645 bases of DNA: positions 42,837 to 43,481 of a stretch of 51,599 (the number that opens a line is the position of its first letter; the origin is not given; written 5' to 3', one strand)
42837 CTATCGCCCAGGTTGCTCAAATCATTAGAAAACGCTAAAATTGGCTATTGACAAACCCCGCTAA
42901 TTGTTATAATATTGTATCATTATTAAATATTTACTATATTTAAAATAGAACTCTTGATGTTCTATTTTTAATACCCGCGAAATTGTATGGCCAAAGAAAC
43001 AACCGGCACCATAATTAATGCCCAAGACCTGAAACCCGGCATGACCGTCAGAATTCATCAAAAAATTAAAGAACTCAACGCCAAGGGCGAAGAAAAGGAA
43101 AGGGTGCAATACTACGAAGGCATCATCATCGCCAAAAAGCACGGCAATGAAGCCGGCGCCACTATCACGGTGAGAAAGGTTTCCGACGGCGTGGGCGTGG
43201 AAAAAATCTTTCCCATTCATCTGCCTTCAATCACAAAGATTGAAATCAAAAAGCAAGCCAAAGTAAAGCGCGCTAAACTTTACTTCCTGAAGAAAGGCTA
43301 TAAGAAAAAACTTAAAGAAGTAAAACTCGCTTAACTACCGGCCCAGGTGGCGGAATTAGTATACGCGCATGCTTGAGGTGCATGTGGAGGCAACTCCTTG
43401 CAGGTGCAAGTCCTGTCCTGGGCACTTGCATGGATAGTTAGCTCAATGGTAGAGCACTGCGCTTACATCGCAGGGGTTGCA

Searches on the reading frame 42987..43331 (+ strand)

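Call 60: search_protein_families(library=pfam, proteins=[window:42987-43331:+], max_evalue=0.001)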
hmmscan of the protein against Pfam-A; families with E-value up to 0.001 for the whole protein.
window:42987-43331:+ (115 aa): 1 family
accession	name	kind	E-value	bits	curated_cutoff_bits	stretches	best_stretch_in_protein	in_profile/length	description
PF01245.26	Ribosomal_L19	-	1.3e-29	102.8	22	1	11-109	14-106/111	Ribosomal protein L19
